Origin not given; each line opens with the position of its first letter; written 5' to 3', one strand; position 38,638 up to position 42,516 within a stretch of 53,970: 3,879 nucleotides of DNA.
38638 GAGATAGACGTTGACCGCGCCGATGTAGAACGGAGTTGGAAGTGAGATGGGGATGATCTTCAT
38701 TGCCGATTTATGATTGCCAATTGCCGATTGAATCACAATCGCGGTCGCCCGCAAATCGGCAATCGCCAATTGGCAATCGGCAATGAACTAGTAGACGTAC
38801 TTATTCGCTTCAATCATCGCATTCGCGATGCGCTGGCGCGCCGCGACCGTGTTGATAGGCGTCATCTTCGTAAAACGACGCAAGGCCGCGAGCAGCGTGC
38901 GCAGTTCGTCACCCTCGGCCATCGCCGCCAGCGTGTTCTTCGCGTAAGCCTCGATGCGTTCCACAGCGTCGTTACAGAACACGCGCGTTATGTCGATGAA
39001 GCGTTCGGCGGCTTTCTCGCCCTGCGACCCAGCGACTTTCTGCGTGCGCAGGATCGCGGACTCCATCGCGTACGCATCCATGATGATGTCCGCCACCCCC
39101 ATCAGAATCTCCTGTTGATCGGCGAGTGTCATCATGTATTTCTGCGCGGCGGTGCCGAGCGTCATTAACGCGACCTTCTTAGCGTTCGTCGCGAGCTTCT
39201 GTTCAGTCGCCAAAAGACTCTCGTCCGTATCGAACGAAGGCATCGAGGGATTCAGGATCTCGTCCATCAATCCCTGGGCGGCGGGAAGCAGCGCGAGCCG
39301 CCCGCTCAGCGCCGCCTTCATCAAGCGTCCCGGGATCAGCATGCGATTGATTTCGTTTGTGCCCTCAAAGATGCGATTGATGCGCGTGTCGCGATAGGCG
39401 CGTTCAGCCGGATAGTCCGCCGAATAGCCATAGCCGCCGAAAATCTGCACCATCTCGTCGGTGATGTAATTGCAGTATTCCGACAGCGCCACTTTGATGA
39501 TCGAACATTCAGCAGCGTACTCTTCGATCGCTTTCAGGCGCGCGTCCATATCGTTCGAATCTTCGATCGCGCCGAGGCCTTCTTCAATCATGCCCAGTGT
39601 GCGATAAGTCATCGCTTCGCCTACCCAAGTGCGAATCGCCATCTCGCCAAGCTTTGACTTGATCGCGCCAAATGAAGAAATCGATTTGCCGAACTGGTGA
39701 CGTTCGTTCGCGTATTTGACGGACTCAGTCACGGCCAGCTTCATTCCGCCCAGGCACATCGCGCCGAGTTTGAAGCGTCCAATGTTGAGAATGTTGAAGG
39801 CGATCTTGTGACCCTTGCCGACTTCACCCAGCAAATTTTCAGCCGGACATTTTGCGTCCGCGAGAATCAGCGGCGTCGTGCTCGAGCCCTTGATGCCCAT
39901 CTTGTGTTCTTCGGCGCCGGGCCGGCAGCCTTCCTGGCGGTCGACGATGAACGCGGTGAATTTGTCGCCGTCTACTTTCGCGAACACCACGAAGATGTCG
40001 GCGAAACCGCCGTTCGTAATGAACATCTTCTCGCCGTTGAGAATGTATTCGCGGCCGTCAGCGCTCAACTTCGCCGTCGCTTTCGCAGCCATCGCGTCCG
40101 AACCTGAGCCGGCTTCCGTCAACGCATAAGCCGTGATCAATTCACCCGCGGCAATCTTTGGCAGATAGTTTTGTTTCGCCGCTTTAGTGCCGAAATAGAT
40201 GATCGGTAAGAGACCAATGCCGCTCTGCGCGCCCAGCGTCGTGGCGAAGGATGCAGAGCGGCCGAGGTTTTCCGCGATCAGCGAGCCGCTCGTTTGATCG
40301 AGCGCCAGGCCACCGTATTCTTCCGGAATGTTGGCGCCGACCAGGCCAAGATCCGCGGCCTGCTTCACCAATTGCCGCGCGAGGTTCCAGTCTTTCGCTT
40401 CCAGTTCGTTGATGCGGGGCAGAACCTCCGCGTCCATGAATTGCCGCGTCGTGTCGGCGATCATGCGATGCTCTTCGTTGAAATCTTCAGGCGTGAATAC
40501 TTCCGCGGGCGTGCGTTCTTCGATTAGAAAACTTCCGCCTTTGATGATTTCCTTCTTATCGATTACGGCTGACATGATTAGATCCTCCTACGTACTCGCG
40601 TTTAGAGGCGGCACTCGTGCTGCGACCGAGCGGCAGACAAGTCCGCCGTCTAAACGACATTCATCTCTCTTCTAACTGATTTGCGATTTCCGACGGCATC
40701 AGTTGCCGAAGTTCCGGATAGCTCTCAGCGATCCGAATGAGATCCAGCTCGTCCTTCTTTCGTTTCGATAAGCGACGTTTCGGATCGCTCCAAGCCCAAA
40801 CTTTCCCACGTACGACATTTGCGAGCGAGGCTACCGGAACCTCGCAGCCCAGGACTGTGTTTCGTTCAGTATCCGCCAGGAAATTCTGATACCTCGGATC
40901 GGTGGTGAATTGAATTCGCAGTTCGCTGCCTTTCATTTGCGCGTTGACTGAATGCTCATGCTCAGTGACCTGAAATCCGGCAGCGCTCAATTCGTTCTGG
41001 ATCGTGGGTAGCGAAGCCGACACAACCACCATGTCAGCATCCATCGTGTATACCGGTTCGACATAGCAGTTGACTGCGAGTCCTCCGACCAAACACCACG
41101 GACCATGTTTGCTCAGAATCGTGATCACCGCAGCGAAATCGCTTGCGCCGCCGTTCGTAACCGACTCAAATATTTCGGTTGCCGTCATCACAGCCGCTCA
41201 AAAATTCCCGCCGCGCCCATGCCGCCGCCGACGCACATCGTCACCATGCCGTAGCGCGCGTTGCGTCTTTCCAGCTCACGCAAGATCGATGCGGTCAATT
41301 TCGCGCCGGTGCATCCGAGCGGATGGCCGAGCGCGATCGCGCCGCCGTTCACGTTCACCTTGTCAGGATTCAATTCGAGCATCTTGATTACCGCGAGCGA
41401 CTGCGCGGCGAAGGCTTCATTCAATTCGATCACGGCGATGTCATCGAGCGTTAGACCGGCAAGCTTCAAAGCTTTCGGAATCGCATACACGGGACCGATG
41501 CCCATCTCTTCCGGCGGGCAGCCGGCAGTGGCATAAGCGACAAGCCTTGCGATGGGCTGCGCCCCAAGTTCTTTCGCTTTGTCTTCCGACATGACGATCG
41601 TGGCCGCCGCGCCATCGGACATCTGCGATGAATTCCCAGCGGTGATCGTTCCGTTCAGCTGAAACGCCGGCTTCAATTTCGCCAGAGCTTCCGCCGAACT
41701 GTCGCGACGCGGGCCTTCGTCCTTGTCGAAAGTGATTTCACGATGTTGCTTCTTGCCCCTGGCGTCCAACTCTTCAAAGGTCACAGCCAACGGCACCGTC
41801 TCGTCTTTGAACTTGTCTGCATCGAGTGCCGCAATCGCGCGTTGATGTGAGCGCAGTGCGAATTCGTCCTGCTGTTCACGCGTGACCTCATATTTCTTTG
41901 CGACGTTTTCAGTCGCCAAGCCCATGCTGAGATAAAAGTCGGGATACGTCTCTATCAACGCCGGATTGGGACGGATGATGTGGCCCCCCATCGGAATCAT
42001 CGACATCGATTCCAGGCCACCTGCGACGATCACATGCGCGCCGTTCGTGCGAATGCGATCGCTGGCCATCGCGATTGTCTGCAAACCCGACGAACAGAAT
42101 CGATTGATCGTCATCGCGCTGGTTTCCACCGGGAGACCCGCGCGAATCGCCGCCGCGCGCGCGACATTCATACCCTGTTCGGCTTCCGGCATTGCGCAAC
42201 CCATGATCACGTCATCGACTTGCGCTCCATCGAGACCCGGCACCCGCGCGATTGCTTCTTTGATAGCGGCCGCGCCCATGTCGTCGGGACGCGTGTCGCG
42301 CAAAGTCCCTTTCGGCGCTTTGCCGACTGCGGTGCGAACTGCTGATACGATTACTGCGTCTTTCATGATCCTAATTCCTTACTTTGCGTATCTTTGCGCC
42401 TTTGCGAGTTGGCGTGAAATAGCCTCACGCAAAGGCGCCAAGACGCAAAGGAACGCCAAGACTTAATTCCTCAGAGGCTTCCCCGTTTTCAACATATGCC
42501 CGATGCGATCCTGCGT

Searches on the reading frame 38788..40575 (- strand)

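Call 11: search_protein_families(library=ncbifam, proteins=[window:38788-40575:-], max_evalue=0.001)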
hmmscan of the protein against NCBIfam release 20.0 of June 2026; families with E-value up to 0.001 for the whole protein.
window:38788-40575:- (595 aa): 21 families
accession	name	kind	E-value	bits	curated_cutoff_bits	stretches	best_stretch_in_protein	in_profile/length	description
NF058590.1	AcCoDHFadEBacil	equivalog_domain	1e-249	830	600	1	12-594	1-585/586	acyl-CoA dehydrogenase FadE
NF042972.1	AcrlCoAredClosAcrC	equivalog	2.3e-83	280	640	1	31-418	4-376/378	acryloyl-CoA reductase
NF043006.1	CyhCrbnylCoADH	equivalog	1.4e-63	215.2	650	1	33-420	5-377/380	cyclohexane-1-carbonyl-CoA dehydrogenase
NF045552.1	GlutCoADH_Des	equivalog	5.9e-60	203.5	470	1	32-414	5-375/387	glutaryl-CoA dehydrogenase Acd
NF053553.1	prodigi_MBC_PigA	equivalog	1.8e-59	201.8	500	1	33-415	6-376/381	prodigiosin MBC biosynthesis dehydrogenase PigA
NF045652.1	ProlPCPDhRedW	equivalog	3e-58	197.4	650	1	41-412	9-367/376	L-prolyl-[peptidyl-carrier protein] dehydrogenase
NF042439.1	SulpropCoADesulf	equivalog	8.9e-46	156.3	600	1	43-422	4-374/379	3-sulfinopropanoyl-CoA desulfinase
NF002885.1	PRK03354.1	equivalog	6e-42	144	540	1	32-410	5-365/378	crotonobetainyl-CoA dehydrogenase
NF008997.0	PRK12341.1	equivalog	4.3e-41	141.2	537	1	34-417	7-374/382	acyl-CoA dehydrogenase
TIGR03207.1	cyc_hxne_CoA_dh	equivalog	1.7e-34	119.2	575.35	1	33-414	2-367/372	cyclohexanecarboxyl-CoA dehydrogenase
NF052270.1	Staph_DH_FadE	equivalog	2.5e-31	108.8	600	1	108-418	100-392/400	acyl-CoA dehydrogenase FadE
NF007000.1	PRK09463.1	subfamily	3.1e-25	88.6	600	1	39-334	43-365/726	acyl-CoA dehydrogenase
NF049984.1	Rv1679_FadE16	equivalog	1.7e-19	70.3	600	1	70-407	30-354/371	Rv1679 family acyl-CoA dehydrogenase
NF009586.0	PRK13026.1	subfamily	2.8e-19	68.9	608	1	41-328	80-394/777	acyl-CoA dehydrogenase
TIGR03203.1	pimD_small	equivalog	7.4e-18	64.8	652.7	1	65-403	38-362/378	pimeloyl-CoA dehydrogenase small subunit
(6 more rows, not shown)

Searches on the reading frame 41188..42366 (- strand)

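Call 11: search_protein_families(library=ncbifam, proteins=[window:41188-42366:-], max_evalue=0.001)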
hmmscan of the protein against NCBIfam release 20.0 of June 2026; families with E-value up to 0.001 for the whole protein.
window:41188-42366:- (392 aa): 49 families (the best 25 are shown)
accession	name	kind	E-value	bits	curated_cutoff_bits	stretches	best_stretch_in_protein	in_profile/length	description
NF005805.0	PRK07661.1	equivalog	3.9e-176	585.7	633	1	1-391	1-390/391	acetyl-CoA C-acetyltransferase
NF006553.0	PRK09052.1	equivalog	3.4e-164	546.6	567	1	1-392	5-399/399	acetyl-CoA C-acyltransferase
TIGR01930.1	AcCoA-C-Actrans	subfamily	1.7e-139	465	240.55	1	6-390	1-385/385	acetyl-CoA C-acyltransferase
NF005494.0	PRK07108.1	equivalog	4e-135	450.7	615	1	1-390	1-390/392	acetyl-CoA C-acyltransferase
NF006510.0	PRK08947.1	equivalog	3.8e-122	408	519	1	1-392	1-387/387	acetyl-CoA C-acyltransferase FadA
NF006552.0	PRK09051.1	subfamily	2.2e-118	395.9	565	1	2-392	4-395/395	beta-ketothiolase BktB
NF005890.0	PRK07851.1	equivalog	2.1e-116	389.3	580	2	138-392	163-405/406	acetyl-CoA C-acetyltransferase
NF004853.0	PRK06205.1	subfamily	4.6e-113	378.3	551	2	151-391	164-402/404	acetyl-CoA C-acetyltransferase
TIGR02445.1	fadA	equivalog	5.4e-113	377.9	591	1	3-391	1-384/385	acetyl-CoA C-acyltransferase FadA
NF042999.1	bketothiol_BktB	equivalog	8.6e-112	374.2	725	1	2-392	3-394/394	beta-ketothiolase BktB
NF004206.0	PRK05656.1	subfamily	3.2e-110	368.8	688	1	1-391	1-392/392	acetyl-CoA C-acetyltransferase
NF006551.0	PRK09050.1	subfamily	7.1e-107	357.9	605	2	147-392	162-401/401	3-oxoadipyl-CoA thiolase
TIGR02430.1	pcaF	equivalog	4e-106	355.4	597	2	146-392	160-400/400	3-oxoadipyl-CoA thiolase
NF005033.0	PRK06445.1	equivalog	1.2e-98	330.9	511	1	2-391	3-394/395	acetyl-CoA C-acetyltransferase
NF006086.0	PRK08235.1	equivalog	1.8e-98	330.2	526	2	147-388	156-389/393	acetyl-CoA C-acetyltransferase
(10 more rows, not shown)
